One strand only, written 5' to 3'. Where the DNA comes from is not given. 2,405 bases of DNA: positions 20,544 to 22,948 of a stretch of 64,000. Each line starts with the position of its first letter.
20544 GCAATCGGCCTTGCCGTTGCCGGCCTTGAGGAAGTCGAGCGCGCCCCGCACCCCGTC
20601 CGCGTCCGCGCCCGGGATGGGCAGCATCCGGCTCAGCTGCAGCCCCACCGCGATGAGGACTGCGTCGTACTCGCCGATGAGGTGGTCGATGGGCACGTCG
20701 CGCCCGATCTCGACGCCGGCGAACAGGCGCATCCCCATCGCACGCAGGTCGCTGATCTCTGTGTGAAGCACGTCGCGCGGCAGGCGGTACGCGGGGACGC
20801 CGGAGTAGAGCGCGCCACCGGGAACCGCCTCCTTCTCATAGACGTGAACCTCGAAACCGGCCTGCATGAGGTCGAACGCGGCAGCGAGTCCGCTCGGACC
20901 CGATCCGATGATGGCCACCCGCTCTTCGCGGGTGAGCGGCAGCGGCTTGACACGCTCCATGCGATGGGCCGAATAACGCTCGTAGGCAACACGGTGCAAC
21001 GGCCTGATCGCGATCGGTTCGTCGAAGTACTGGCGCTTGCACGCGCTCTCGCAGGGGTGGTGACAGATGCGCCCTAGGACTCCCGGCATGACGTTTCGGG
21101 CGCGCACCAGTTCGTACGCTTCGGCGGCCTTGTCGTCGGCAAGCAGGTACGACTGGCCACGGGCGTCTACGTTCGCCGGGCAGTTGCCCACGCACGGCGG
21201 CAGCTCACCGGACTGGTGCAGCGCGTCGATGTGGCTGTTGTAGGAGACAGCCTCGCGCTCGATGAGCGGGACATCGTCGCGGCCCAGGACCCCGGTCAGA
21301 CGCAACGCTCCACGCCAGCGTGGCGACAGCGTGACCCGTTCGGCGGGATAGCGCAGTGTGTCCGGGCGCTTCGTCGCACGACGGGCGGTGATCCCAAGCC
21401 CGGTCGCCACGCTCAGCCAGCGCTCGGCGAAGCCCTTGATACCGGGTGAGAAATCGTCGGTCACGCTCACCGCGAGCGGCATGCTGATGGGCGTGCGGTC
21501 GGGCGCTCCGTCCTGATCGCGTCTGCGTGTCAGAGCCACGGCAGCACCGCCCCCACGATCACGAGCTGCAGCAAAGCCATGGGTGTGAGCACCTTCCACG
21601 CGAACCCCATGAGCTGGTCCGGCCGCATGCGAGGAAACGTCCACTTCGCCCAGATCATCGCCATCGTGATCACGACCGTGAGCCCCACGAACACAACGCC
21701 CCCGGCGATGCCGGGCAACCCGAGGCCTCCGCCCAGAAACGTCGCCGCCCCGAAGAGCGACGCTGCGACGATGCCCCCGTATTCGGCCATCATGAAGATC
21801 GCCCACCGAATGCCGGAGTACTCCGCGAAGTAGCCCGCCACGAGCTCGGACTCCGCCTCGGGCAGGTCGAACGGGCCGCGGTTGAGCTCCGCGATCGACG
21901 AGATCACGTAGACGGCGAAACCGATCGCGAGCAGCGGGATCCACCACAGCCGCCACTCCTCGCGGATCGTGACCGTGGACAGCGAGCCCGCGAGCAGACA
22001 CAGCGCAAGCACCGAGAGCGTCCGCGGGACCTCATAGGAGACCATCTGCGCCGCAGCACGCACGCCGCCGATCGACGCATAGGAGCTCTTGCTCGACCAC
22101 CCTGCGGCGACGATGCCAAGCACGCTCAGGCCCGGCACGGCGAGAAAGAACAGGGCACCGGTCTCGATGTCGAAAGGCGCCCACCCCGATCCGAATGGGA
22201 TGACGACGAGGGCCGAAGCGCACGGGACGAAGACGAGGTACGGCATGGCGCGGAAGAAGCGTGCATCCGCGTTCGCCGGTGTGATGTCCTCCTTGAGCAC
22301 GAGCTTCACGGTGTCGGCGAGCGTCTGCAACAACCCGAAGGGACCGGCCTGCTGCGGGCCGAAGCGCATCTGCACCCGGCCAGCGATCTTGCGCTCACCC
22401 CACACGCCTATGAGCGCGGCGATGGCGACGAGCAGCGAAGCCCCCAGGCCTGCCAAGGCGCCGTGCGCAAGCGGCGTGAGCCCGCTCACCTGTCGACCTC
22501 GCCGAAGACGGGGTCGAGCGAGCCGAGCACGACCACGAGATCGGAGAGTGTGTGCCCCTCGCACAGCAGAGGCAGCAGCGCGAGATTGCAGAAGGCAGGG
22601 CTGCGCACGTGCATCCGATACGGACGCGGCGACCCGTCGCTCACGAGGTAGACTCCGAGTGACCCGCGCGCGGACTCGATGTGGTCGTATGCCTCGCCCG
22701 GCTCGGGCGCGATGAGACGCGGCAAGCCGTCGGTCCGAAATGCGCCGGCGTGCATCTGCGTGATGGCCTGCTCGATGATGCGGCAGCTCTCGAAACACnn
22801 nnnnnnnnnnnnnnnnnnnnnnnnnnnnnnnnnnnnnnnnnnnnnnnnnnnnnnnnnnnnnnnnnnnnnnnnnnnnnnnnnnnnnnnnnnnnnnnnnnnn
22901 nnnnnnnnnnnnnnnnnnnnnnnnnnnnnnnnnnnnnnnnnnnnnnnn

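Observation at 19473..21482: NuoI interrupted by a ~500-aa GltD-like NAD(P)H/FAD/[4Fe-4S] oxidoreductase module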

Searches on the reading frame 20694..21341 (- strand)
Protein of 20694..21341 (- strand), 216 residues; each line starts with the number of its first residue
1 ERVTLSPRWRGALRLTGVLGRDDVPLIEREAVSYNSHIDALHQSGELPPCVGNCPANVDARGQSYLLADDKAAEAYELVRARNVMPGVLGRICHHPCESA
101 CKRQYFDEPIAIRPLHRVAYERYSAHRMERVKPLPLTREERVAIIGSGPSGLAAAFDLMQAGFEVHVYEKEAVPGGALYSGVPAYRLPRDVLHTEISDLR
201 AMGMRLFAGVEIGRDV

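Call 22: search_solved_structures(query=window:20694-21341:-, max_evalue=1e-10, show_alignments=5)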
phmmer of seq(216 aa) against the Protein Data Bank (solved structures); distinct sequences matched with E-value up to 1e-10: 9.
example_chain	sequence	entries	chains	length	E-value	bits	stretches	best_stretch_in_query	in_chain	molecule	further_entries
4ylf_B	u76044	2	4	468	3.8e-34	121.4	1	48-215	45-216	Dihydropyrimidine dehydrogenase subunit A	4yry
9bov_A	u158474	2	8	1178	5.2e-33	117.7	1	42-216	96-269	Molybdopterin oxidoreductase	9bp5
8oh5_C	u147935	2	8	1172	1e-32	116.8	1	42-216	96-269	Formate dehydrogenase-O, major subunit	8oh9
9n5u_A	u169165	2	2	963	5.7e-31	111.1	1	42-216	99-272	NfnA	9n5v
5jca_L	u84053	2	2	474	4.6e-27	98.3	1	46-215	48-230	NADH-dependent Ferredoxin:NADP Oxidoreductase (NfnI) subunit alpha | NADH-dependent Ferredoxin:NADP Oxidoreductase subunit alpha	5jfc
5vj7_A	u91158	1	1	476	1.7e-24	89.9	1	46-212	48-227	Oxidoreductase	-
2vdc_G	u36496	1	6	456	1.2e-19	74.1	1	43-215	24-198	GLUTAMATE SYNTHASE [NADPH] SMALL CHAIN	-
6s6s_G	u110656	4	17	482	1.3e-19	74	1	43-215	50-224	Glutamate synthase [NADPH] small chain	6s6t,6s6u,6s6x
7mfm_I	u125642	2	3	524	9.5e-18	67.8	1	72-216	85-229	Glutamate synthase (NADPH) small chain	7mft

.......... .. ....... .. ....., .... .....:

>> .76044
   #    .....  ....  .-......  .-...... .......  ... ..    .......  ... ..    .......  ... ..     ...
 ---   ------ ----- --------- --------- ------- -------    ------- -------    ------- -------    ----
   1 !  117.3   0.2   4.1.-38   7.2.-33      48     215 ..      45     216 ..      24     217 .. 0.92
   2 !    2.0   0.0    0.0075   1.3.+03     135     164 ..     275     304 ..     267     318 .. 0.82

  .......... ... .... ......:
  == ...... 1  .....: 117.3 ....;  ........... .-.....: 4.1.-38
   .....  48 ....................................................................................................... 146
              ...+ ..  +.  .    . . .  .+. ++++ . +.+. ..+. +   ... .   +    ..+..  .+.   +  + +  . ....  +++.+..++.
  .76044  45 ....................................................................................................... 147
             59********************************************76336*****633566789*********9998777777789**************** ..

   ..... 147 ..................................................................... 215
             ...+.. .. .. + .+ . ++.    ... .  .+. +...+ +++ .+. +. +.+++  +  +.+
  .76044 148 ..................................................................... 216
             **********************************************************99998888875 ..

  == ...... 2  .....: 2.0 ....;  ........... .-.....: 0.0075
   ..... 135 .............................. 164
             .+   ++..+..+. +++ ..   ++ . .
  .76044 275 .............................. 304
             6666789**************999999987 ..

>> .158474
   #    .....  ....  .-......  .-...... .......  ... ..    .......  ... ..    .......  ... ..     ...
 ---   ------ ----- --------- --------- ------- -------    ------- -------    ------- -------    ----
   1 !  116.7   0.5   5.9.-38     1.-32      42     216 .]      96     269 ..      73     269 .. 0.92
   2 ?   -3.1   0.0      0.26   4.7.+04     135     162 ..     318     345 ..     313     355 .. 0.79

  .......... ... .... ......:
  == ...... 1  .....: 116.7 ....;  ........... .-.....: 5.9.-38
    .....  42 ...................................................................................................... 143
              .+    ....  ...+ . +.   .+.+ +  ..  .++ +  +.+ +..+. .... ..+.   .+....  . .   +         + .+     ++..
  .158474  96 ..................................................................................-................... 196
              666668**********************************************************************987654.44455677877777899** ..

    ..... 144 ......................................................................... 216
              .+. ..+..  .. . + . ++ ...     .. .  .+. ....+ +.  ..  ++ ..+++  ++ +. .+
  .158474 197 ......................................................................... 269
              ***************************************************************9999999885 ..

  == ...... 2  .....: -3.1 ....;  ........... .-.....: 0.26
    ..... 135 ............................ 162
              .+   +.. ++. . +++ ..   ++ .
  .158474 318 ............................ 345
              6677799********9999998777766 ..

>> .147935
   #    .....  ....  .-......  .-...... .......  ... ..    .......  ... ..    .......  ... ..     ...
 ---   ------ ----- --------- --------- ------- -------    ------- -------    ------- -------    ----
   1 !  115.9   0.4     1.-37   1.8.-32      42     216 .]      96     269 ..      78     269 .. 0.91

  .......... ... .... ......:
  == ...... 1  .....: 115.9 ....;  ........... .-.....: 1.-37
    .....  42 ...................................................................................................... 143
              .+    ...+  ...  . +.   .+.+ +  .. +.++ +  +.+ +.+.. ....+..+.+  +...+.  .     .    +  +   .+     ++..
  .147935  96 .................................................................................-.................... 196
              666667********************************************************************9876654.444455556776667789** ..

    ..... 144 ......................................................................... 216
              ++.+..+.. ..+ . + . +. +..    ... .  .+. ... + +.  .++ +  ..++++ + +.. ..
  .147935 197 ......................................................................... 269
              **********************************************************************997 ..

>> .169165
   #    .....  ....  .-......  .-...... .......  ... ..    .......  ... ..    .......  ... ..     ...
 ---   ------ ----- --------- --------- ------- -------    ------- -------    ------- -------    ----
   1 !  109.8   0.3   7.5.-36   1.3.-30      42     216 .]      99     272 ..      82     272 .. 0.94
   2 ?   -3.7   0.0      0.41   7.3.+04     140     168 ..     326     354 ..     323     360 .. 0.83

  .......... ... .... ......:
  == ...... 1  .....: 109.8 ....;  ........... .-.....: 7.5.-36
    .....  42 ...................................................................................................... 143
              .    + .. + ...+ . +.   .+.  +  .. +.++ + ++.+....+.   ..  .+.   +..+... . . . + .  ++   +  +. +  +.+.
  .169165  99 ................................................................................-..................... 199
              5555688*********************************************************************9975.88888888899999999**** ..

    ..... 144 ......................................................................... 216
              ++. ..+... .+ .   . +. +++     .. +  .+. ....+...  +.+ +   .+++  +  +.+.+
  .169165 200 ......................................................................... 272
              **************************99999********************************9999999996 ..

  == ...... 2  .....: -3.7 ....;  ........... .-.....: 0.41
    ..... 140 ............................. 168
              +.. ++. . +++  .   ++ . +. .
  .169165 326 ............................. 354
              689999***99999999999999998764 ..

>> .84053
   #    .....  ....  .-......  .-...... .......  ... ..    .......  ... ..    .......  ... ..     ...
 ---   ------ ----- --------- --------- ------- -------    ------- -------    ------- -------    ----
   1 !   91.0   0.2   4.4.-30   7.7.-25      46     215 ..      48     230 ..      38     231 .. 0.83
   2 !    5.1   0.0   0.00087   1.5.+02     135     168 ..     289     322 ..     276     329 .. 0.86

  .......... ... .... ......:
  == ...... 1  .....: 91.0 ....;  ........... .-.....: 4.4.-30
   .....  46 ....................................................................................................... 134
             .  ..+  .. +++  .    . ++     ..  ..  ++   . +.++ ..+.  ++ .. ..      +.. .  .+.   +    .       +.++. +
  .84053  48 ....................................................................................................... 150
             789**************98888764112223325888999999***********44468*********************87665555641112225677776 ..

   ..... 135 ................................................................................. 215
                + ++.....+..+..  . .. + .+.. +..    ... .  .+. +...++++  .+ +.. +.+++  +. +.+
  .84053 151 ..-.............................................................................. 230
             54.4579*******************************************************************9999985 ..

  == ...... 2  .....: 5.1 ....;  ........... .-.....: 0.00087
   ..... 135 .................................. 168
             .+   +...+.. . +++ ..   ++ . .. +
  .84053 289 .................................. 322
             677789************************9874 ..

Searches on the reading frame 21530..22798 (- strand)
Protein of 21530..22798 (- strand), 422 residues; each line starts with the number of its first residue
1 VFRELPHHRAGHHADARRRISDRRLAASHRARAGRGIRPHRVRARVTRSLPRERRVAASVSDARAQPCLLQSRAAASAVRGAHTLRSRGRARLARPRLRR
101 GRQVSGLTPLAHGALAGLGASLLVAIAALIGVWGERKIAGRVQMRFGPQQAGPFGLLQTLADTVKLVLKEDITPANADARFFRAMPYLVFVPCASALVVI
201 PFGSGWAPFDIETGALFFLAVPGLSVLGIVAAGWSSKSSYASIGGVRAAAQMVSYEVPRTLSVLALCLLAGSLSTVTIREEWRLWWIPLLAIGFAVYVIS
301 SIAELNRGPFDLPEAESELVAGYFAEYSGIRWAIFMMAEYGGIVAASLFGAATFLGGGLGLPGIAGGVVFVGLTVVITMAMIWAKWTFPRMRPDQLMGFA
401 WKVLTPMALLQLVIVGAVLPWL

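Call 7: search_protein_families(library=ncbifam, proteins=[window:21530-22798:-], max_evalue=0.00001)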
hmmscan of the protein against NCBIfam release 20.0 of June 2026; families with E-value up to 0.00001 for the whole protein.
window:21530-22798:- (422 aa): 7 families
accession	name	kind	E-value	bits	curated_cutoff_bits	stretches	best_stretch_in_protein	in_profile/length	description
NF004741.0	PRK06076.1-2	equivalog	2.2e-91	306.5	305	1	123-418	32-332/337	NADH-quinone oxidoreductase subunit NuoH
NF004743.0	PRK06076.1-4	equivalog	7.4e-78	262.3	494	1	124-417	27-340/433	NADH-quinone oxidoreductase subunit NuoH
NF004745.0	PRK06076.1-6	equivalog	2.9e-76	256.9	450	1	120-419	24-333/341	NADH-quinone oxidoreductase subunit NuoH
NF004740.0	PRK06076.1-1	equivalog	9.4e-72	242.3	399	1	123-419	25-320/325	NADH-quinone oxidoreductase subunit NuoH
NF004744.0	PRK06076.1-5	equivalog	4e-71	240.1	542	2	124-357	41-279/372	NADH-quinone oxidoreductase subunit NuoH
NF040610.1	F420_dehyd_FpoH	exception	4.2e-66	223.6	475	1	119-417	16-334/339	F420H2 dehydrogenase subunit FpoH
NF004742.0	PRK06076.1-3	equivalog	2.1e-64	218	531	1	121-418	34-347/356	NADH-quinone oxidoreductase subunit NuoH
